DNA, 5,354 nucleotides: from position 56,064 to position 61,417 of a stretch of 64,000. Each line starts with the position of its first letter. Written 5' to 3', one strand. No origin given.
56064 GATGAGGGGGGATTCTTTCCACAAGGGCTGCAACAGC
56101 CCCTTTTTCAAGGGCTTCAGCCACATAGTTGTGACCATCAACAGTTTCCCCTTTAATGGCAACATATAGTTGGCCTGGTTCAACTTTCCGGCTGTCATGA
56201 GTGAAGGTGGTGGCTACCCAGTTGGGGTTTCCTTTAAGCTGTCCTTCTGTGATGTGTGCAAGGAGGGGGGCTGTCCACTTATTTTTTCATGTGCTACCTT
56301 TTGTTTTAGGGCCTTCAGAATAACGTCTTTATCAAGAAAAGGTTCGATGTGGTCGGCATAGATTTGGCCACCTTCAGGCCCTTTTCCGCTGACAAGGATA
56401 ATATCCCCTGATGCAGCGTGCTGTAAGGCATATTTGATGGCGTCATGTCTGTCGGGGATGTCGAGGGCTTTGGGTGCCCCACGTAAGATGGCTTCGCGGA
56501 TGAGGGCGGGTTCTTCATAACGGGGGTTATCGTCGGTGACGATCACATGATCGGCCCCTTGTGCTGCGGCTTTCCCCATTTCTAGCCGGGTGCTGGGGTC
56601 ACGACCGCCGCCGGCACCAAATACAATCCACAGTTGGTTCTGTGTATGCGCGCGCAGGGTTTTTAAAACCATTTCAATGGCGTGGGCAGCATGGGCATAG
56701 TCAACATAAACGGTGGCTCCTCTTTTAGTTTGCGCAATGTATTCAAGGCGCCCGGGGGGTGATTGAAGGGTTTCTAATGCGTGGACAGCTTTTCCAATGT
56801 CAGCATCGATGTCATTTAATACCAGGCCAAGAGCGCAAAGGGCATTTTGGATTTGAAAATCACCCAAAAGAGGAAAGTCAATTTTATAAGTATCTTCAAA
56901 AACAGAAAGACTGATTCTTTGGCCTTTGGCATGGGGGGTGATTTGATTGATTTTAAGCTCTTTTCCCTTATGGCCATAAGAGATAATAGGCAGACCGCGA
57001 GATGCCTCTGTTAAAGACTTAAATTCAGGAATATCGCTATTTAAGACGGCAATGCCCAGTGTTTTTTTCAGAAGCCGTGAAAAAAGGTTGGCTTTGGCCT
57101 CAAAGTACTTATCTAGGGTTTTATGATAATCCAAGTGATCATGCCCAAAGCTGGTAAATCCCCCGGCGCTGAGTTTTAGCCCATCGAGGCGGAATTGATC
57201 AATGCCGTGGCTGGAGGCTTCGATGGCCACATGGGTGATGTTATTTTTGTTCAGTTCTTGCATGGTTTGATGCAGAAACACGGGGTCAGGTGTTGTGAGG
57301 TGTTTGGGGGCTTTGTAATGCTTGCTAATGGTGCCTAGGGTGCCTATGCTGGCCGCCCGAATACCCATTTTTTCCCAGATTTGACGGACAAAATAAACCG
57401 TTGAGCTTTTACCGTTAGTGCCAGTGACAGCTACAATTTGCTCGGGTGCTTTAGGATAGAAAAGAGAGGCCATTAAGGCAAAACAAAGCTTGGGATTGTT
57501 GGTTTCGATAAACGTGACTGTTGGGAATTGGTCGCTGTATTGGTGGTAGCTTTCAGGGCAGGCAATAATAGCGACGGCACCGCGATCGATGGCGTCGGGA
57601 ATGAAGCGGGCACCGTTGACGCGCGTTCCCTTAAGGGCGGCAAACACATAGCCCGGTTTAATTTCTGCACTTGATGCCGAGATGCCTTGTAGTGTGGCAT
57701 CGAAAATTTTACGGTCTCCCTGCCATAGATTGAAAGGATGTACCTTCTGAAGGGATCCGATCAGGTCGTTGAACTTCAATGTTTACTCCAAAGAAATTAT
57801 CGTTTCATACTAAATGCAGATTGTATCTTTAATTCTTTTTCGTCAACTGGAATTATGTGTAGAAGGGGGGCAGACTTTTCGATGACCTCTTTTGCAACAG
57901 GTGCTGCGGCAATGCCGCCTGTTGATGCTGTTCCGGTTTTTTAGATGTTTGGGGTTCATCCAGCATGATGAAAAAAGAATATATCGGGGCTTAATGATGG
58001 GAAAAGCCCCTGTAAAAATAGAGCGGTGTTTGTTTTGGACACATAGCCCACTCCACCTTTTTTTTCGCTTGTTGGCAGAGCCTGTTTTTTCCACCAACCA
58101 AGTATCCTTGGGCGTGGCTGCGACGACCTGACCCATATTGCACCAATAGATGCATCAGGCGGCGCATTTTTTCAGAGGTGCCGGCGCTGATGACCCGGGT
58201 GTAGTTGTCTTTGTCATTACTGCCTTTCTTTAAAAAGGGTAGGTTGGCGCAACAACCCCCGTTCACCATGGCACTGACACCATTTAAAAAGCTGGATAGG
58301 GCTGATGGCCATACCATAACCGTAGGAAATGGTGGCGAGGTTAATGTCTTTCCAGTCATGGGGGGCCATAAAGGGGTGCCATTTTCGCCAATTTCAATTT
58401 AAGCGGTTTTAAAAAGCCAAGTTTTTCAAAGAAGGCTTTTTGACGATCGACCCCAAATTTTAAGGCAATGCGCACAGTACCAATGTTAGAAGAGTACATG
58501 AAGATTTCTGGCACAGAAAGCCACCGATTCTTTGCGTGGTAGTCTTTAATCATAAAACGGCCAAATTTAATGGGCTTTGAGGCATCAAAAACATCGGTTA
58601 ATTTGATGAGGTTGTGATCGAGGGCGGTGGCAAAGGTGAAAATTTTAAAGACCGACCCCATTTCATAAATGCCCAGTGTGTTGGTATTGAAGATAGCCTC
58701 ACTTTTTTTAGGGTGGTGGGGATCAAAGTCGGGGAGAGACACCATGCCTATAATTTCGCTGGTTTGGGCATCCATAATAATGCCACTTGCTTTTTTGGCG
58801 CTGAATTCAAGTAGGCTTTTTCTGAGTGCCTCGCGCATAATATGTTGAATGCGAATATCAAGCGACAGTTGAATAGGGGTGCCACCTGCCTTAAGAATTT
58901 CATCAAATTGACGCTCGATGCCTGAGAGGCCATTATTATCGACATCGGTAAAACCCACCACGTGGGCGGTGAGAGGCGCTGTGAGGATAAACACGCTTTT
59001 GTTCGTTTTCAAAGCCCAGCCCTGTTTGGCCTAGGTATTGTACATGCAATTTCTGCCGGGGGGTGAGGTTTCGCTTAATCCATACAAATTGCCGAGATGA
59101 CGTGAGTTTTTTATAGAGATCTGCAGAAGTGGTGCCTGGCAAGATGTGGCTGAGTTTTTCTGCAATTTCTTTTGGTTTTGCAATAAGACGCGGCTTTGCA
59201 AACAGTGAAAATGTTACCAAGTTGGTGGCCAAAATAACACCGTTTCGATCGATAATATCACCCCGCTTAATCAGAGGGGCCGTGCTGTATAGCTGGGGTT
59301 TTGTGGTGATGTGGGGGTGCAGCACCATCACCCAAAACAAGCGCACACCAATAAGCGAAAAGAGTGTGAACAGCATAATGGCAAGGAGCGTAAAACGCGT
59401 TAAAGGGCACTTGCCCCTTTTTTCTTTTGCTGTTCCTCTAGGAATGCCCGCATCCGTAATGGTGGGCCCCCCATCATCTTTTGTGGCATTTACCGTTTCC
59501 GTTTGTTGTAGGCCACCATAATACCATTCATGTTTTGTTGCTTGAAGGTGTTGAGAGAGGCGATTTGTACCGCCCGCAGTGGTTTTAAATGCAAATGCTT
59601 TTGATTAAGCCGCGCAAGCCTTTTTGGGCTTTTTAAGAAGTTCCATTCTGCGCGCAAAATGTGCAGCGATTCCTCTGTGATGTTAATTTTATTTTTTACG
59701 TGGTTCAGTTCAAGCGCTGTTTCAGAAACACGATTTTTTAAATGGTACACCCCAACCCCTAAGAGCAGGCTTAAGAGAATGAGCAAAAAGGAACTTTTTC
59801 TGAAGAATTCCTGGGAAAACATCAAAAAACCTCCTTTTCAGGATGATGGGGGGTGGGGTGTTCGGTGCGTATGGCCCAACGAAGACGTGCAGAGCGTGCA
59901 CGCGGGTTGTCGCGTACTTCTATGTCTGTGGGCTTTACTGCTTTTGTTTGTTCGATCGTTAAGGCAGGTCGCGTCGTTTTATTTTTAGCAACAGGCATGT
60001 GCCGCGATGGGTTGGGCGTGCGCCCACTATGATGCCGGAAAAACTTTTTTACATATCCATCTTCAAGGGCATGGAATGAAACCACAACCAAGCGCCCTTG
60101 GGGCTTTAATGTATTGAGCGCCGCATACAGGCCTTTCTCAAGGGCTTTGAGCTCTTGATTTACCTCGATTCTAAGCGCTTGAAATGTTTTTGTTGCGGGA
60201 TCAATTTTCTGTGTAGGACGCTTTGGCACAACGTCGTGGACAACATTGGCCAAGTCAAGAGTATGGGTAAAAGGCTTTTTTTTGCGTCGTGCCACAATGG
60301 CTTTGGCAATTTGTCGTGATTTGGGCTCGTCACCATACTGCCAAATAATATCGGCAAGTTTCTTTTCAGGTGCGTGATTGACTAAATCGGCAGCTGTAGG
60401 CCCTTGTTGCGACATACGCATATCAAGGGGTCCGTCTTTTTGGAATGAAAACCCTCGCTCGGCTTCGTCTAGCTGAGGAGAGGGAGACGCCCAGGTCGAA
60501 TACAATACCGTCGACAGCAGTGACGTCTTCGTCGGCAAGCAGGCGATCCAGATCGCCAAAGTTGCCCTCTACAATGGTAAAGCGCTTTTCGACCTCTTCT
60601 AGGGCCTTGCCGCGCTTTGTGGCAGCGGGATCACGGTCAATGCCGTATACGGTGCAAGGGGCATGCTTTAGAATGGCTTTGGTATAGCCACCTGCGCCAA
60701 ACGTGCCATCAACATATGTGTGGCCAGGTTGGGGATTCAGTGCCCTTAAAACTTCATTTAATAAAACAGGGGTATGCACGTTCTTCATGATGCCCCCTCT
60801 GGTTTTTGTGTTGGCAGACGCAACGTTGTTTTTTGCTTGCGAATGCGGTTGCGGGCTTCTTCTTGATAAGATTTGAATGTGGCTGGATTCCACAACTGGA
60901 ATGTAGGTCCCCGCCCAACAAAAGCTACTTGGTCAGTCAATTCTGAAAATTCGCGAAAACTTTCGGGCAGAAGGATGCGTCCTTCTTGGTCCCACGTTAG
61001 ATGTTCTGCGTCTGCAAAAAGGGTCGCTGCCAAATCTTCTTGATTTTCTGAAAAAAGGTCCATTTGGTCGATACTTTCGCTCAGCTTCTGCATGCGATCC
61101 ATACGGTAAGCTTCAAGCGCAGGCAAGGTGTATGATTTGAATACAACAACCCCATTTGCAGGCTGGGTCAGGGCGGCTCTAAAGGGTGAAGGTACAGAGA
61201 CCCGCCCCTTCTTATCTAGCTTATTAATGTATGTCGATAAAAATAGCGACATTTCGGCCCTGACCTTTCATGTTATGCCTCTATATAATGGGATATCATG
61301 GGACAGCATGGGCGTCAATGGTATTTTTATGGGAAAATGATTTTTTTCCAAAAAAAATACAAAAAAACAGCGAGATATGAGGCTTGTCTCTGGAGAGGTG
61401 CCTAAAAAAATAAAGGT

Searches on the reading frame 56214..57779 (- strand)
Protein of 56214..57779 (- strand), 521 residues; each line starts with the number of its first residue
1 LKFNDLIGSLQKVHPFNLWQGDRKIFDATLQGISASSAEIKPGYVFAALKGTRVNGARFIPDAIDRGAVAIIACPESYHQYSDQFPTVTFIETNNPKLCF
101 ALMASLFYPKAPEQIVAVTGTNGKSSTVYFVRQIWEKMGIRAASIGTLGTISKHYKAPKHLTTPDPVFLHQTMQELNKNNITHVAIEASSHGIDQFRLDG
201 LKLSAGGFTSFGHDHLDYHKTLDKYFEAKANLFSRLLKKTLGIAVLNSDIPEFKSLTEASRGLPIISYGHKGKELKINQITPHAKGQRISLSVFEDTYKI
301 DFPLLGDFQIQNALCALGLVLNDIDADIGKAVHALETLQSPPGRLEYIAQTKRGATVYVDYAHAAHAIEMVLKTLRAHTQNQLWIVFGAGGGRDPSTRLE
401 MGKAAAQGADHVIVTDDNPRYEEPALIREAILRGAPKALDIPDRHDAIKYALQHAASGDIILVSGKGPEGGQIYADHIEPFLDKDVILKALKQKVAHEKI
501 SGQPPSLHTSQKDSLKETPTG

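Call 14: find_encoding_contigs(protein=window:56214-57779:-, flank=10000, max_places=6)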
Protein window:56214-57779:- (521 aa): no gene with exactly this product is on record in the collection.

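Call 16: search_protein_families(library=pfam, proteins=[window:56214-57779:-], max_evalue=0.00001)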
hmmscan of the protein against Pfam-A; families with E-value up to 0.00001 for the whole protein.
window:56214-57779:- (521 aa): 3 families
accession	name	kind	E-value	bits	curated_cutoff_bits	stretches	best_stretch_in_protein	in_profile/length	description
PF08245.18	Mur_ligase_M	-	6.7e-48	163.7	24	1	118-319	1-199/200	Mur ligase middle domain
PF02875.26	Mur_ligase_C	-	8.5e-32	111.1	28.4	1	343-467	1-127/127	Mur ligase, glutamate ligase domain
PF01225.30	Mur_ligase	-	7.9e-08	33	21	1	30-77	2-54/95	Mur ligase family, catalytic domain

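Call 37: find_homologous_proteins(query=window:56310-57779:-, max_evalue=1e-100)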
Query window:56310-57779:- (490 aa): 4853 proteins with E <= 1e-100 among 8000 candidates; the best 120 are listed.
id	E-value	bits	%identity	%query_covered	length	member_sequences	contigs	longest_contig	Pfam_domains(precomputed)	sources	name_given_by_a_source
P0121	0.0e+0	1104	99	100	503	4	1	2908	PF02875.27,PF08245.19,PF01225.31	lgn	-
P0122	1.0e-239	814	71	100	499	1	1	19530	PF02875.27,PF08245.19,PF01225.31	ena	-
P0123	1.5e-218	744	67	99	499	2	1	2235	PF02875.27,PF08245.19,PF01225.31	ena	-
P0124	7.5e-216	735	66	99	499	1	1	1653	PF02875.27,PF08245.19,PF01225.31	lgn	-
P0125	1.9e-194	665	60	100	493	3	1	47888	PF02875.27,PF08245.19,PF01225.31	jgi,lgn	jgi:UDP-N-acetylmuramoyl-L-alanyl-D-glutamate--2,6-diaminopimelate ligase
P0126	3.5e-194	664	61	100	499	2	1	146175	PF02875.27,PF08245.19,PF01225.31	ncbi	ncbi:MAG: UDP-N-acetylmuramoyl-L-alanyl-D-glutamate--2,6-diaminopimelate ligase [Alphaproteobacteria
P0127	9.7e-191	653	58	100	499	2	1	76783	PF02875.27,PF08245.19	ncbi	-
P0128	2.1e-190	652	58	100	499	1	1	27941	PF02875.27,PF08245.19,PF01225.31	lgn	-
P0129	7.8e-189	646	58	100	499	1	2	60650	PF02875.27,PF08245.19,PF01225.31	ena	-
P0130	5.5e-185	634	57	100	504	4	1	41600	PF02875.27,PF08245.19,PF01225.31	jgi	jgi:UDP-N-acetylmuramoyl-L-alanyl-D-glutamate--2,6-diaminopimelate ligase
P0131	3.5e-179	614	55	100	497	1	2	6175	PF02875.27,PF08245.19,PF01225.31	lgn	-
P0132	3.3e-176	605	55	100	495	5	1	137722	PF02875.27,PF08245.19,PF01225.31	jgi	-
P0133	6.3e-155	534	49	99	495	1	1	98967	PF02875.27,PF08245.19,PF01225.31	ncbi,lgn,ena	ncbi:MAG: UDP-N-acetylmuramoyl-L-alanyl-D-glutamate--2,6-diaminopimelate ligase [Alphaproteobacteria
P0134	1.7e-152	526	49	99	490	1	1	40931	PF02875.27,PF08245.19,PF01225.31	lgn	-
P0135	1.7e-147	510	48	99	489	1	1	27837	PF02875.27,PF08245.19,PF01225.31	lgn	-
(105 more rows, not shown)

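Call 38: find_encoding_contigs(protein=P0121, flank=10000, max_places=10)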
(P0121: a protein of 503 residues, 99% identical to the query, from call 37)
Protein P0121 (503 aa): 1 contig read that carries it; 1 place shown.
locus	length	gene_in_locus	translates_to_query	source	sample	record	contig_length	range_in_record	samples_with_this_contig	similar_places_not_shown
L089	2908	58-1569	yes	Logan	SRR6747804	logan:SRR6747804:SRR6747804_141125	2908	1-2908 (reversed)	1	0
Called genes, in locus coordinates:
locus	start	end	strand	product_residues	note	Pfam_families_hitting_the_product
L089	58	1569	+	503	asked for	PF01225:Mur_ligase (weak), PF08245:Mur_ligase_M, PF02875:Mur_ligase_C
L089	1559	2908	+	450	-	?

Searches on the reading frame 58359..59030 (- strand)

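Call 31: search_protein_families(library=pfam, proteins=[window:58359-59030:-], max_evalue=0.001)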
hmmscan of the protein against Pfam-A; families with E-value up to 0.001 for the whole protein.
window:58359-59030:- (224 aa): 1 family
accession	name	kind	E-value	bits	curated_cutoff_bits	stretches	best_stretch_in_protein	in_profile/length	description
PF00905.27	Transpeptidase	-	2.5e-21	76.6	22.1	1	83-214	3-136/299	Penicillin binding protein transpeptidase domain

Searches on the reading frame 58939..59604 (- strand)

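Call 31: search_protein_families(library=pfam, proteins=[window:58939-59604:-], max_evalue=0.001)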
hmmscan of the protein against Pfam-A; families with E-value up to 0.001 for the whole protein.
window:58939-59604:- (222 aa): 1 family
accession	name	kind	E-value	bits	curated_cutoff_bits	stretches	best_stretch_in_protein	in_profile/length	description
PF03717.20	PBP_dimer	-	2.7e-11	44.7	24.4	1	113-211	5-115/180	Penicillin-binding Protein dimerisation domain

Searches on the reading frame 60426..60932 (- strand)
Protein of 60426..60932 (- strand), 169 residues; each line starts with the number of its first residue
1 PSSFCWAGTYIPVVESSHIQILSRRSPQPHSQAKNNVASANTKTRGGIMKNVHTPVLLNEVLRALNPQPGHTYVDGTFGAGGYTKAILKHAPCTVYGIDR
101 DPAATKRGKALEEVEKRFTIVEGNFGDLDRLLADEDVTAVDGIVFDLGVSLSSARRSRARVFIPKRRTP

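Call 31: search_protein_families(library=pfam, proteins=[window:60426-60932:-], max_evalue=0.001)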
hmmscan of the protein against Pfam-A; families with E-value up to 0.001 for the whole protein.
window:60426-60932:- (169 aa): 2 families
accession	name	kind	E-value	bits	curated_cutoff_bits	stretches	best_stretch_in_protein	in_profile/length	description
PF01795.25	Methyltransf_5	-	7.7e-26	91.7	27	1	52-153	3-106/309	MraW methylase family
PF01728.25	FtsJ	-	0.00026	21.4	24.1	1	60-153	11-105/181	FtsJ-like methyltransferase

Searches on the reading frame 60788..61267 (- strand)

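Call 31: search_protein_families(library=pfam, proteins=[window:60788-61267:-], max_evalue=0.001)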
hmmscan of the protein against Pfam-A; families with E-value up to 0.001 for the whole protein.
window:60788-61267:- (160 aa): 1 family
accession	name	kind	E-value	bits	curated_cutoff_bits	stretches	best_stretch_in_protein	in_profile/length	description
PF02381.23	MraZ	-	2.4e-20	72.7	23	2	83-147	1-66/72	MraZ protein, putative antitoxin-like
